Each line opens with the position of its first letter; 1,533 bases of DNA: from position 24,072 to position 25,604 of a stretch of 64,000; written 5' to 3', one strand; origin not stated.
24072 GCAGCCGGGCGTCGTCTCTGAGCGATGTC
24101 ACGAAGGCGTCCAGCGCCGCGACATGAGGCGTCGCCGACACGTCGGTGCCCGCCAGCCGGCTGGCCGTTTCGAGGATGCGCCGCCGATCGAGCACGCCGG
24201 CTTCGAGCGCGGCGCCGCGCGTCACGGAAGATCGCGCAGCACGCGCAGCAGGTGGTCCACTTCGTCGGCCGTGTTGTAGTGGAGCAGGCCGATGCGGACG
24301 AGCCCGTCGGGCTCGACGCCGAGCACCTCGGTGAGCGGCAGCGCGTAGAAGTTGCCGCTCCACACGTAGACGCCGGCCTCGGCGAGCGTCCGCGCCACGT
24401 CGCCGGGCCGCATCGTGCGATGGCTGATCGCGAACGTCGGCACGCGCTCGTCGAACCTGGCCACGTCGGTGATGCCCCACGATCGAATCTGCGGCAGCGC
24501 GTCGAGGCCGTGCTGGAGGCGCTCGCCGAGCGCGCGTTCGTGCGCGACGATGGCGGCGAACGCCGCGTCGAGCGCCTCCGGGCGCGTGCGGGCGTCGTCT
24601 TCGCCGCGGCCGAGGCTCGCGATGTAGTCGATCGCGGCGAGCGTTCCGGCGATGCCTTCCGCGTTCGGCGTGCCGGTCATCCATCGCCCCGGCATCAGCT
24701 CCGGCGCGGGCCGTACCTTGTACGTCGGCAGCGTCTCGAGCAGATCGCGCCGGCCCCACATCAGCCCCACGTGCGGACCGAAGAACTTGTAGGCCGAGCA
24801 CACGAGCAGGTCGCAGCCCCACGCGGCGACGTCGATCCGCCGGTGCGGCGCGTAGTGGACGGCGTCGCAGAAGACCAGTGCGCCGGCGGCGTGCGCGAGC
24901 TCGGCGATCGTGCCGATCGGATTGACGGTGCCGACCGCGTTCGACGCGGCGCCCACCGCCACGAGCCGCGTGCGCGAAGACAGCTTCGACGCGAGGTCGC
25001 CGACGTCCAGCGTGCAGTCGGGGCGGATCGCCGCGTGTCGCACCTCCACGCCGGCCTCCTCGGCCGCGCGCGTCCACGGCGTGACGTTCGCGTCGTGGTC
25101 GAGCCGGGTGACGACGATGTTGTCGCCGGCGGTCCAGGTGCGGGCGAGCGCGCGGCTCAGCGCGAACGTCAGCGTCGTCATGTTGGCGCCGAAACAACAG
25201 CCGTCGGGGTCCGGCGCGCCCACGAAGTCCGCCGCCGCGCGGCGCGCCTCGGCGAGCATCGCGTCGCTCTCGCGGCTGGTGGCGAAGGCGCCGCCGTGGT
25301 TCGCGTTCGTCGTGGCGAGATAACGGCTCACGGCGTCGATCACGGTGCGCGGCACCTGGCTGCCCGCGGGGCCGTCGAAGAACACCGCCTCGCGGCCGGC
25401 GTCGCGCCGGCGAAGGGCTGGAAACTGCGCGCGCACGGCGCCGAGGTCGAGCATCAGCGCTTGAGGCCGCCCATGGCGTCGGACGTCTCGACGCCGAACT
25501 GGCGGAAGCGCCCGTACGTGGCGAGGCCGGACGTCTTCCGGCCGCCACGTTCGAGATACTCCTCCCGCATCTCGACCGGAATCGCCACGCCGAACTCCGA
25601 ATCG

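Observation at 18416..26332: Orphan lipid-tailoring operon: FAAL, carrier-condensation didomain, P450, sulfotransferase, class-V PLP enzyme and a secreted protein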

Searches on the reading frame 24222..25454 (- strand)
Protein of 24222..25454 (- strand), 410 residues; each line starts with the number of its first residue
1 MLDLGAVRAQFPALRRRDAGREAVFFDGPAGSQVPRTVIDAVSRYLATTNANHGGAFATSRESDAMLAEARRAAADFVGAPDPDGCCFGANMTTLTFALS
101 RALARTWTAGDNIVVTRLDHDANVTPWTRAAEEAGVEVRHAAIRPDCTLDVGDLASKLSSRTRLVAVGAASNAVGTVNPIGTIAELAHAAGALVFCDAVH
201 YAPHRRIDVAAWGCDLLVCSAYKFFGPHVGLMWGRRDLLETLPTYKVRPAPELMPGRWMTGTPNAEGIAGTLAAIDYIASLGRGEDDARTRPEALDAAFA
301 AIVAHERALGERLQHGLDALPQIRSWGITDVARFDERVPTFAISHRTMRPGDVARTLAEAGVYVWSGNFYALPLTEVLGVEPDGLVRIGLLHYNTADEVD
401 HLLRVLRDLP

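Call 6: search_protein_families(library=pfam, proteins=[window:24222-25454:-], max_evalue=0.01)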
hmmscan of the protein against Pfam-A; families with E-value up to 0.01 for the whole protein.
window:24222-25454:- (410 aa): 3 families
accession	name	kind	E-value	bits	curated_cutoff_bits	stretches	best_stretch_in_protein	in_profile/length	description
PF00266.25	Aminotran_5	-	1.4e-68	232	21.5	1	24-402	1-371/371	Aminotransferase class-V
PF00155.27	Aminotran_1_2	-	3.2e-09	36.9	19.7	1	66-201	43-189/361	Aminotransferase class I and II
PF01053.26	Cys_Met_Meta_PP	-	8.7e-09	34.8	27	1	98-234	79-209/381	Cys/Met metabolism PLP-dependent enzyme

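Call 7: search_protein_families(library=ncbifam, proteins=[window:24222-25454:-], max_evalue=0.001)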
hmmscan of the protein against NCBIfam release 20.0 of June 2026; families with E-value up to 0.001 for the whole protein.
window:24222-25454:- (410 aa): 41 families (the best 25 are shown)
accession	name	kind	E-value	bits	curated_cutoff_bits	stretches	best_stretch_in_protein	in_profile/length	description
TIGR01976.1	am_tr_V_VC1184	hypoth_equivalog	1.4e-145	485.6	352.35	1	3-406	2-401/401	cysteine desulfurase-like protein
TIGR01979.1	sufS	subfamily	3.1e-70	237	475.1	1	6-408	2-397/403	SufS family cysteine desulfurase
NF041166.1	f2_encap_cargo1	exception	9.2e-63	213.3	800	1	2-409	225-623/623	family 2A encapsulin nanocompartment cargo protein cysteine desulfurase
NF006791.0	PRK09295.1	equivalog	2.4e-55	188.3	661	1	6-406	7-398/406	cysteine desulfurase SufS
TIGR03392.1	FeS_syn_CsdA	equivalog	1.2e-43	149.8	493.6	1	6-405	5-388/398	cysteine desulfurase CsdA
NF008126.0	PRK10874.1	equivalog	6.1e-43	147.5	607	1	5-405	7-391/401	cysteine desulfurase CsdA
TIGR01977.1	am_tr_V_EF2568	hypoth_equivalog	1.7e-39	135.9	377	1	34-408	12-375/376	cysteine desulfurase family protein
NF040779.1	Sec_lyase_SclA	exception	9.6e-33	113.6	525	2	34-223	12-198/378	selenocysteine lyase SclA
TIGR03402.1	FeS_nifS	equivalog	4.5e-28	98.1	530.75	1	24-237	1-213/379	cysteine desulfurase NifS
NF010611.0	PRK14012.1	equivalog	1.2e-18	67.3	548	1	23-234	6-220/406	IscS subfamily cysteine desulfurase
TIGR03235.1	DNA_S_dndA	equivalog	3.8e-18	65.9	480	1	26-236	2-214/353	cysteine desulfurase DndA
TIGR03403.1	nifS_epsilon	equivalog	3e-17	62.5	587.7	1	25-275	2-250/382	NifS family cysteine desulfurase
TIGR02006.1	IscS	equivalog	5.2e-16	58.6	643.2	1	24-229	5-211/402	IscS subfamily cysteine desulfurase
NF002806.0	PRK02948.1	subfamily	2.9e-15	56.2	304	1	58-321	36-291/381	IscS subfamily cysteine desulfurase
TIGR01325.1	O_suc_HS_sulf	equivalog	3.5e-10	39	510.05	1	98-225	81-202/380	O-succinylhomoserine sulfhydrylase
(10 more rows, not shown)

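Call 11: search_solved_structures(query=window:24222-25454:-, max_evalue=1e-20)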
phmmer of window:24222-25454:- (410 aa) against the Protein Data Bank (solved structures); distinct sequences matched with E-value up to 1e-20: 45.
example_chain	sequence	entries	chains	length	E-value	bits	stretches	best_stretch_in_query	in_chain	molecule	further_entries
9x4u_A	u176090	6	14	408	2.3e-52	181.6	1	6-406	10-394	Aminotransferase-like protein FGM3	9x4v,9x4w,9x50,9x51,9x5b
8kg1_A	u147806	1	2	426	4.3e-49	170.9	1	2-407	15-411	cysteine desulfurase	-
6c9e_A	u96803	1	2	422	1.4e-48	169.2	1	3-407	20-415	Cysteine desulfurase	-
5xt5_A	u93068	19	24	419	1.6e-47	165.7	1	4-407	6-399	Cysteine desulfurase SufS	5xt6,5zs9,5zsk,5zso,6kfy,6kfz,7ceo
7e6a_A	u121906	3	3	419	1.6e-47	165.7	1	4-407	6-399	Cysteine desulfurase SufS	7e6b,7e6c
5j8q_A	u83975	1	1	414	1.7e-47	165.6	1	5-407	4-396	Cysteine desulfurase SufS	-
7e6d_A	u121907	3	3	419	4.9e-47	164.1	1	4-407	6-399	Cysteine desulfurase SufS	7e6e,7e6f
7ceq_A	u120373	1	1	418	3.9e-46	161.1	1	4-407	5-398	Cysteine desulfurase SufS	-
7cer_A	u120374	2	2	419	3.9e-46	161.1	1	4-407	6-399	Cysteine desulfurase SufS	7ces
1t3i_A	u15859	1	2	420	9.2e-46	159.9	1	6-406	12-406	Probable cysteine desulfurase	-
6wci_A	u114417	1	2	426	3.3e-45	158.1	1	5-406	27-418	Cysteine desulfurase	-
5vpr_A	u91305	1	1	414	1.1e-44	156.4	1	1-403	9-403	Cysteine desulfurase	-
1c0n_A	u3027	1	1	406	7.1e-44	153.7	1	4-406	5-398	PROTEIN (CSDB PROTEIN)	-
6mre_A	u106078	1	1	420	1.4e-43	152.7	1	4-406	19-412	Cysteine desulfurase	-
7rrn_A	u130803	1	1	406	2.6e-43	151.8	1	4-406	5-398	Cysteine desulfurase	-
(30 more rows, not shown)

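Call 31: search_solved_structures(query=window:24222-25454:-, max_evalue=1e-45, show_alignments=4)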
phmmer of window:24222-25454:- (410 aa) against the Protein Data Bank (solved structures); distinct sequences matched with E-value up to 1e-45: 10.
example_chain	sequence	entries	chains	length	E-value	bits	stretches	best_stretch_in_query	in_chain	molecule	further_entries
9x4u_A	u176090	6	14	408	2.3e-52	181.6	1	6-406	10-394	Aminotransferase-like protein FGM3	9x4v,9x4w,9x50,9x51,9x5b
8kg1_A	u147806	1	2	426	4.3e-49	170.9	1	2-407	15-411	cysteine desulfurase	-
6c9e_A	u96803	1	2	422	1.4e-48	169.2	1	3-407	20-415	Cysteine desulfurase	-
5xt5_A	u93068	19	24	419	1.6e-47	165.7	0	4-407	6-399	Cysteine desulfurase SufS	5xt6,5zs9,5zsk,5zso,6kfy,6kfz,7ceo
7e6a_A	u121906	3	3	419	1.6e-47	165.7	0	4-407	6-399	Cysteine desulfurase SufS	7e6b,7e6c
5j8q_A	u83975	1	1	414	1.7e-47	165.6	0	5-407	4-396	Cysteine desulfurase SufS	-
7e6d_A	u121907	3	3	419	4.9e-47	164.1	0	4-407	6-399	Cysteine desulfurase SufS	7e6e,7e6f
7ceq_A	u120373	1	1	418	3.9e-46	161.1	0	4-407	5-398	Cysteine desulfurase SufS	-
7cer_A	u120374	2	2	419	3.9e-46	161.1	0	4-407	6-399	Cysteine desulfurase SufS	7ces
1t3i_A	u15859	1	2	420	9.2e-46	159.9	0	6-406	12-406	Probable cysteine desulfurase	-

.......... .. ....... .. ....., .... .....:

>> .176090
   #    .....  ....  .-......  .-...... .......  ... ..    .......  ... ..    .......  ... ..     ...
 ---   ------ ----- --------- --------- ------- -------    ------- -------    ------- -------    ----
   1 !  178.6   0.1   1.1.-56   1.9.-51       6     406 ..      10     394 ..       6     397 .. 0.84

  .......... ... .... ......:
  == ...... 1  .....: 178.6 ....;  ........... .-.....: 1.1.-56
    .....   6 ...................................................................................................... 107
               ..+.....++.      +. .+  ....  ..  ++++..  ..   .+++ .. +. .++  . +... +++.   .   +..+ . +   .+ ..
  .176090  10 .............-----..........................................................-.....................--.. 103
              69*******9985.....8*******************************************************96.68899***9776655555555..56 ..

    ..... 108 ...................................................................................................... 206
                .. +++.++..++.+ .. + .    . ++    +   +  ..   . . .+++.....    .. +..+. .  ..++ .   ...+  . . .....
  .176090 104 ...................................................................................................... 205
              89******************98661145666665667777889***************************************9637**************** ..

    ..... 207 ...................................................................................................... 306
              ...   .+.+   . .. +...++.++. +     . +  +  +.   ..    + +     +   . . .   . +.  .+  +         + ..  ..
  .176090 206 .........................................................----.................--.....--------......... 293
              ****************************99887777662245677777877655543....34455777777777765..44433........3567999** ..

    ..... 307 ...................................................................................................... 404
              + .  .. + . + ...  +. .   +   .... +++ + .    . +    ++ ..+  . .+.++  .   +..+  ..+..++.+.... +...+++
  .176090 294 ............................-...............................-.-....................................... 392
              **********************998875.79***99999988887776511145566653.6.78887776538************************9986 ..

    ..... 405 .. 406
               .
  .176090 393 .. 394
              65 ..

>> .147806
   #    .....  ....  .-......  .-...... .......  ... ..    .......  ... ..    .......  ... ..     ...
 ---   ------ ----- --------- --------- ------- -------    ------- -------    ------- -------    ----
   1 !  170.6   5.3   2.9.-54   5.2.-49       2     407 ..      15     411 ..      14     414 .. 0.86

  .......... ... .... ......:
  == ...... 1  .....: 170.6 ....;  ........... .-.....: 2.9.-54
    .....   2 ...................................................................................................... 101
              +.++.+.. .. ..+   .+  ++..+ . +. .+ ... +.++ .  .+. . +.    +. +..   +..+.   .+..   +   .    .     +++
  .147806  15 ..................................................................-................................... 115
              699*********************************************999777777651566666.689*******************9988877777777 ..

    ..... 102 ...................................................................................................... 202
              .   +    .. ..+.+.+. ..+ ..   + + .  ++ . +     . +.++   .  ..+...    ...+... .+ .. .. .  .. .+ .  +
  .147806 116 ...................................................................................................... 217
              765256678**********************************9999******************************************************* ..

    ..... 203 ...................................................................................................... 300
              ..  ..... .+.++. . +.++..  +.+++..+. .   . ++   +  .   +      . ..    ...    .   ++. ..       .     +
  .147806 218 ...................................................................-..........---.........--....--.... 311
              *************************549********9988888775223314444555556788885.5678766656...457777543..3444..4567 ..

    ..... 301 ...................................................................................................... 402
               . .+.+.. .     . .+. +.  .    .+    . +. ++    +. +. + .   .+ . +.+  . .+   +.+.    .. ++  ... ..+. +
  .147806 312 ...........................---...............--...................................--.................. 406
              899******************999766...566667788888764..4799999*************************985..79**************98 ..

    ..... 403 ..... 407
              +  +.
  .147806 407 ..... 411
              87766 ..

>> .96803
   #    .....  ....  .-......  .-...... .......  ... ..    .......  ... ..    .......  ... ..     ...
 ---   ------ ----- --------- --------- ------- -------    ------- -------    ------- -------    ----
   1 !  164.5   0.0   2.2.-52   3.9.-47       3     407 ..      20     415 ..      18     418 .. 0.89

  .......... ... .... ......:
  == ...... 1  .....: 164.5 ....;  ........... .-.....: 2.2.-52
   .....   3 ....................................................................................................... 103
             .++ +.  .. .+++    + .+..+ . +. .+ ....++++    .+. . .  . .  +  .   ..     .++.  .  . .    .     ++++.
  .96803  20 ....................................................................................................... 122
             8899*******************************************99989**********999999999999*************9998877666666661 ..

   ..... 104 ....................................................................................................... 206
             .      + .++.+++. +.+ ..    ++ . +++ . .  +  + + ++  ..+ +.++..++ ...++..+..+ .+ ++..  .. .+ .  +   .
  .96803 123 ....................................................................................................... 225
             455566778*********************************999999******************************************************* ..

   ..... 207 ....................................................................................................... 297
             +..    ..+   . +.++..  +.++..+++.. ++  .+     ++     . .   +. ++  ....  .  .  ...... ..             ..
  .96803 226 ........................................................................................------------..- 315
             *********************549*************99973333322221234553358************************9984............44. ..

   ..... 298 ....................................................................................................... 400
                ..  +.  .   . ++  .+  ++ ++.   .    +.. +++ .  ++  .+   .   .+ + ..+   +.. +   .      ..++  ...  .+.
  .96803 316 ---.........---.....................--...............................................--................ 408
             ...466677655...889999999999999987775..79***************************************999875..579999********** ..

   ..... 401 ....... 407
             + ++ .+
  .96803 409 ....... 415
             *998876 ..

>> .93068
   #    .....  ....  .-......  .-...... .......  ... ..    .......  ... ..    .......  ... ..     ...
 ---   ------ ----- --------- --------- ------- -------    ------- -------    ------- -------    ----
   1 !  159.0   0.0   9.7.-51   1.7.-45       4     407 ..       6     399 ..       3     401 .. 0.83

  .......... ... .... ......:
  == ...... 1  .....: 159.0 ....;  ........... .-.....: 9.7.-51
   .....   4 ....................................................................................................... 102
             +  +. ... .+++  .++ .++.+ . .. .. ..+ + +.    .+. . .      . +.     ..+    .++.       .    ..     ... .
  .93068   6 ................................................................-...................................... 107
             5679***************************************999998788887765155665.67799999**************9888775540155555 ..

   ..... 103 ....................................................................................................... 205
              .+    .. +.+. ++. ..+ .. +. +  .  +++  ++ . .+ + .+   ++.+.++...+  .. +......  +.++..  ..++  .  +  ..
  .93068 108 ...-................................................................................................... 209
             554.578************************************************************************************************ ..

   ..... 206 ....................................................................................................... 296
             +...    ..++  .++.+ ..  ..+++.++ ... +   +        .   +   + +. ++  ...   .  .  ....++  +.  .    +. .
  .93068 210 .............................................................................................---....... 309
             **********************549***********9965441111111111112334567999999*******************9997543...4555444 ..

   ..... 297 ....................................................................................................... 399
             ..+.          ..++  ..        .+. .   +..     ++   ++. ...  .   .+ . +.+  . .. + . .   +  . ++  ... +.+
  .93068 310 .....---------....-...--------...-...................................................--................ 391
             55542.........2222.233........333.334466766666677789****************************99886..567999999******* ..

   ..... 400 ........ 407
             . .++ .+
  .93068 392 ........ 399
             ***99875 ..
